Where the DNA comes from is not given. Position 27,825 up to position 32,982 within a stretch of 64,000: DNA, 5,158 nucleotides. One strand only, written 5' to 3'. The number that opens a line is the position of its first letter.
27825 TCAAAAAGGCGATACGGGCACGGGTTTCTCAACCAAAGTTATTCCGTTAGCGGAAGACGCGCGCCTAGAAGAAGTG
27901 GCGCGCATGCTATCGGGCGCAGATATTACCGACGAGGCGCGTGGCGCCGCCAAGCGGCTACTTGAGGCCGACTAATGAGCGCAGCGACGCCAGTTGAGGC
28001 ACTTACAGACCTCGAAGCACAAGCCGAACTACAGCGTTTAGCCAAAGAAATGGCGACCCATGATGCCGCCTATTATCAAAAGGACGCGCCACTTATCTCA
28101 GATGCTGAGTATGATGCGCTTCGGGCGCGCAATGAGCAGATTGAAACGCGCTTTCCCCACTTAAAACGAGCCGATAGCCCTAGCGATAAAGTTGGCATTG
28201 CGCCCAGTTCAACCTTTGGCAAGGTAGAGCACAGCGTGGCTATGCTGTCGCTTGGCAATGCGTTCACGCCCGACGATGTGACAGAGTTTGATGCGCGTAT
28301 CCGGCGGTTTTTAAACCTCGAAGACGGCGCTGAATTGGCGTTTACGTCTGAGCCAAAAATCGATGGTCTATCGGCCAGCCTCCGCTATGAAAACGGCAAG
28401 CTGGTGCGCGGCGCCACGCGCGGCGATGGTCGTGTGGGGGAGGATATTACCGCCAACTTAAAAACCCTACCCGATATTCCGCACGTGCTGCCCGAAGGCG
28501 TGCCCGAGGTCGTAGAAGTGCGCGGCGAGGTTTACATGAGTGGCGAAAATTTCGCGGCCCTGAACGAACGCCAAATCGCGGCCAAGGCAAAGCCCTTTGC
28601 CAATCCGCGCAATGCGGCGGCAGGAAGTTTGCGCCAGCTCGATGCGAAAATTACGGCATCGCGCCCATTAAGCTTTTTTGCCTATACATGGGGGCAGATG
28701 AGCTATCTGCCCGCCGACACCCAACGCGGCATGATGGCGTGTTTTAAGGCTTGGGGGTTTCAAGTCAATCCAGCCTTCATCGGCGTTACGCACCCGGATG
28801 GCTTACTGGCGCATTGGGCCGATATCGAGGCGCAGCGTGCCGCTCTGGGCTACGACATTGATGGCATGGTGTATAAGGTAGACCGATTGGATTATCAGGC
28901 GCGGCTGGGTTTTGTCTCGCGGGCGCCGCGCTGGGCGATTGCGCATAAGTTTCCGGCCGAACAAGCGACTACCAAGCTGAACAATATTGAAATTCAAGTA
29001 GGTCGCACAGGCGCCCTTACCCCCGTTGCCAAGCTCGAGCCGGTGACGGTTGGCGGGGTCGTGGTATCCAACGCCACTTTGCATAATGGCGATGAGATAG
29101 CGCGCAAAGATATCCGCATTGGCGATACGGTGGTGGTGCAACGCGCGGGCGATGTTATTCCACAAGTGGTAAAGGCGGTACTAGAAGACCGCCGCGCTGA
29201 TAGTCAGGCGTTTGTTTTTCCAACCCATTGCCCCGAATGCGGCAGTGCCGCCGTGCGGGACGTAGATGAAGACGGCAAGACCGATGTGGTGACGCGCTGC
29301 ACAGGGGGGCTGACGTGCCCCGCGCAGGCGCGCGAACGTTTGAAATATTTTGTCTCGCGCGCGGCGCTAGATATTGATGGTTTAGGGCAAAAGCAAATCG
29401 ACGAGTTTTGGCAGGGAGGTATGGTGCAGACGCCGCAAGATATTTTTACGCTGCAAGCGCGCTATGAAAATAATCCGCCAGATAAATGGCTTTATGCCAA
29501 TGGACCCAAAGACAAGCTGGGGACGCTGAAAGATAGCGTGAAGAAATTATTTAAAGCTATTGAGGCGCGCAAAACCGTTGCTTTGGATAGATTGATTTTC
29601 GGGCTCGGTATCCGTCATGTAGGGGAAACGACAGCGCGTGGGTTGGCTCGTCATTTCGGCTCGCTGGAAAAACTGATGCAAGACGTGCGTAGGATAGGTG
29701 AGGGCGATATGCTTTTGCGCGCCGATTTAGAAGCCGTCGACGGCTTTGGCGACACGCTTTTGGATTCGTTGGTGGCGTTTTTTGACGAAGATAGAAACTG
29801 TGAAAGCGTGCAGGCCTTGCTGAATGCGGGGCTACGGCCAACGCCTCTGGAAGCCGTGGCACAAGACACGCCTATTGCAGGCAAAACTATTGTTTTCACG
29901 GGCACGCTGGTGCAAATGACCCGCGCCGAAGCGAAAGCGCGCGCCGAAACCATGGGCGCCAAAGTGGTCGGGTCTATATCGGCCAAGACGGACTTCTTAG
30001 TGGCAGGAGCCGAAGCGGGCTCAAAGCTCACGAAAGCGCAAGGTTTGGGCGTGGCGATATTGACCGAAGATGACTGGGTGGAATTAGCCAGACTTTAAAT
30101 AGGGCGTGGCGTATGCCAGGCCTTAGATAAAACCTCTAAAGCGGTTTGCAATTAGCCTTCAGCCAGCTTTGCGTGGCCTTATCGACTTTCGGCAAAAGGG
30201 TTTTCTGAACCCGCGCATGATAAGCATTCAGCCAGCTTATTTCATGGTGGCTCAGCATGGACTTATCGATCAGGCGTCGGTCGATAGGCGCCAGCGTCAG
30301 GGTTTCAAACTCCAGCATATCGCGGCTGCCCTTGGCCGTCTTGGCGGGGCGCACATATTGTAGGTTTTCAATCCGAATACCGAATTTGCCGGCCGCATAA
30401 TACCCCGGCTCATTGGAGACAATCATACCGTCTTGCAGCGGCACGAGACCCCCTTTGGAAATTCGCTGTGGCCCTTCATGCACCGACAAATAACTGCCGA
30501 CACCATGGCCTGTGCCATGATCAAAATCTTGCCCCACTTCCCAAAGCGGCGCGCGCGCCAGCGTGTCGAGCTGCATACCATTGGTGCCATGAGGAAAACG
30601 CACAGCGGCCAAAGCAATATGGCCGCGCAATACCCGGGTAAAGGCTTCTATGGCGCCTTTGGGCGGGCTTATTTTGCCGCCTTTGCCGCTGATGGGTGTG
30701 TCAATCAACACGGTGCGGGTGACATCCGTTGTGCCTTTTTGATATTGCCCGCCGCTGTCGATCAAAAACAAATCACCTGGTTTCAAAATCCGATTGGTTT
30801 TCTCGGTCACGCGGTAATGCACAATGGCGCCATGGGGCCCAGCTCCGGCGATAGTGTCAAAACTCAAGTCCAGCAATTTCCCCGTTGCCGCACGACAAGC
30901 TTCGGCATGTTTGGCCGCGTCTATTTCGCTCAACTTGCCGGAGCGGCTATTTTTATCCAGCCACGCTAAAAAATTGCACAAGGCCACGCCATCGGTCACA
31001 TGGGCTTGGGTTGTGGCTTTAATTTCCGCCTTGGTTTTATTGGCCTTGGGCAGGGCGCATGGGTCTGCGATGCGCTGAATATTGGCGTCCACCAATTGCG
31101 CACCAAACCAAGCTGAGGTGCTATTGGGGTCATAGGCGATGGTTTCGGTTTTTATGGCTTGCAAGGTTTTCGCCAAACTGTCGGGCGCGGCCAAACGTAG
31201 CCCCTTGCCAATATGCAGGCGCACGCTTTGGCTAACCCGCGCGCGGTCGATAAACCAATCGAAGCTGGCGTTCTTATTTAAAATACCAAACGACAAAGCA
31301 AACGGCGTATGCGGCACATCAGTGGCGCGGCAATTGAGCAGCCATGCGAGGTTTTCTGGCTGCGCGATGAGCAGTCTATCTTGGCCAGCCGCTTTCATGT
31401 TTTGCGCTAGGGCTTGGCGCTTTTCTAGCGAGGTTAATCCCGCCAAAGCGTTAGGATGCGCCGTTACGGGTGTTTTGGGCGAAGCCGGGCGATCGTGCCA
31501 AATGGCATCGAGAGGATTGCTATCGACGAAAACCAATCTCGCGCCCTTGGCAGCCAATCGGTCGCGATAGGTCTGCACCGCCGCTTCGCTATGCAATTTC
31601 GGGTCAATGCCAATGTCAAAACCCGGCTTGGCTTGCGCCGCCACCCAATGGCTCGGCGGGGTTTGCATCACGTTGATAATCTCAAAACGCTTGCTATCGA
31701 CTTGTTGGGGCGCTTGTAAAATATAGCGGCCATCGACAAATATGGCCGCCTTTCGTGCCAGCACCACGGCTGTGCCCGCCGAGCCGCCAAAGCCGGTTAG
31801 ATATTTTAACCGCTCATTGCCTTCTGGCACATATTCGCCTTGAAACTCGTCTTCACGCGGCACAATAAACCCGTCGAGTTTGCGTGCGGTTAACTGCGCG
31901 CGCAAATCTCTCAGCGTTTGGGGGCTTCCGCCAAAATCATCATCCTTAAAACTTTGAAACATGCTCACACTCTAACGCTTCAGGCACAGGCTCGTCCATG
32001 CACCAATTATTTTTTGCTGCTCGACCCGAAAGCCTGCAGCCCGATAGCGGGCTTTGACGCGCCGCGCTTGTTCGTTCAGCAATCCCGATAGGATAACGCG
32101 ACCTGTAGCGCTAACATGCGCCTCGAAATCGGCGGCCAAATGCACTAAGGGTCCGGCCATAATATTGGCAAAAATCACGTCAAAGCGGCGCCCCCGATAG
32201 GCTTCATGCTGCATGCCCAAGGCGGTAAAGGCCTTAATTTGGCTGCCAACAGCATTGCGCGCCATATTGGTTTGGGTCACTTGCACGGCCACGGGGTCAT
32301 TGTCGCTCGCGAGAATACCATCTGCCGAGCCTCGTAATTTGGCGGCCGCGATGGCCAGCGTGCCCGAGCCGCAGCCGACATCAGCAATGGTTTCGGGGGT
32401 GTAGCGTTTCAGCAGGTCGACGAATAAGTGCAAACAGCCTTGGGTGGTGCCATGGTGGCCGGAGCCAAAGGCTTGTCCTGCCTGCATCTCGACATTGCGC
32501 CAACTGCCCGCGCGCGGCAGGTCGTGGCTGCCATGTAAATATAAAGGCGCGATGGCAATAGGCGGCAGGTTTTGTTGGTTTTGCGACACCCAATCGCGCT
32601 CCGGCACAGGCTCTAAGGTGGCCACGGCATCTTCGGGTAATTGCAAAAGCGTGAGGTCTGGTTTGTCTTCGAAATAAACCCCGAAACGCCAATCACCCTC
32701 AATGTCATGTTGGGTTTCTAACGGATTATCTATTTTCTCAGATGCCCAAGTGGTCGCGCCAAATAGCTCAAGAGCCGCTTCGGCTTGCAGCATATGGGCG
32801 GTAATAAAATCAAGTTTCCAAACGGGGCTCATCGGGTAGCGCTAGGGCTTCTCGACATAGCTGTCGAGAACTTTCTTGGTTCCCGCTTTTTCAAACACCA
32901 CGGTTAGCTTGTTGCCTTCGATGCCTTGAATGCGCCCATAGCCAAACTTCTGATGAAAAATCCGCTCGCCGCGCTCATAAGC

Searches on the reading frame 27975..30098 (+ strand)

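Call 39: search_protein_families(library=pfam, proteins=[window:27975-30098:+], max_evalue=0.00001)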
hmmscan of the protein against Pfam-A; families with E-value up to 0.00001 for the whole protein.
window:27975-30098:+ (707 aa): 5 families
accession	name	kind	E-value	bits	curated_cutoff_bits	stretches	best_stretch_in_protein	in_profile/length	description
PF01653.23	DNA_ligase_aden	-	1.8e-92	309.9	27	1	79-329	2-253/253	NAD-dependent DNA ligase adenylation domain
PF03120.22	DNA_ligase_OB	-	3.6e-35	120.1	32.9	1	332-409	1-78/79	NAD-dependent DNA ligase OB-fold domain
PF12826.13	HHH_2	-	1.2e-13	51.4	27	1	539-611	1-63/64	Helix-hairpin-helix motif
PF00533.33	BRCT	-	2e-12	47.6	21.3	1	632-703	4-76/78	BRCA1 C Terminus (BRCT) domain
PF03119.21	DNA_ligase_ZBD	-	1.1e-08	35.2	25.8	1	418-450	1-27/27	NAD-dependent DNA ligase C4 zinc finger domain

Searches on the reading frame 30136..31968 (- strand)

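Call 39: search_protein_families(library=pfam, proteins=[window:30136-31968:-], max_evalue=0.00001)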
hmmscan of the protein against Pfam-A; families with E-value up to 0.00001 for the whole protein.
window:30136-31968:- (610 aa): 4 families
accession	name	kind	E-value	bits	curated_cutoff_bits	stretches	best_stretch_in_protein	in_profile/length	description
PF00557.29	Peptidase_M24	-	6.2e-45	154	23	1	320-540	4-207/208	Metallopeptidase family M24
PF16189.11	Creatinase_N_2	-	1.3e-32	113.5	29.7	1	159-315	1-161/161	Creatinase/Prolidase N-terminal domain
PF16188.10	Peptidase_M24_C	-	6.4e-25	87.3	28.9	1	551-610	2-63/63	C-terminal region of peptidase_M24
PF01321.24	Creatinase_N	-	4.8e-15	56.6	22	1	20-145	3-115/128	Creatinase/Prolidase N-terminal domain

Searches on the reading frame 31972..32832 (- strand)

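Call 39: search_protein_families(library=pfam, proteins=[window:31972-32832:-], max_evalue=0.00001)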
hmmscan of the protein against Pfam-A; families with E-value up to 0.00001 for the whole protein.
window:31972-32832:- (286 aa): 4 families
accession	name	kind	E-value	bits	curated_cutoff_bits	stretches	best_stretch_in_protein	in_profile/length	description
PF06325.19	PrmA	-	6.5e-53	180.6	22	1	69-285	85-294/296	Ribosomal protein L11 methyltransferase (PrmA)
PF05175.20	MTS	-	1.3e-09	38.4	23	1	136-223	22-105/170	Methyltransferase small domain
PF13847.12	Methyltransf_31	-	4.9e-07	30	27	1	148-231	6-85/145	Methyltransferase domain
PF13649.12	Methyltransf_25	-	2.8e-06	28.4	27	1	149-224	1-72/97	Methyltransferase domain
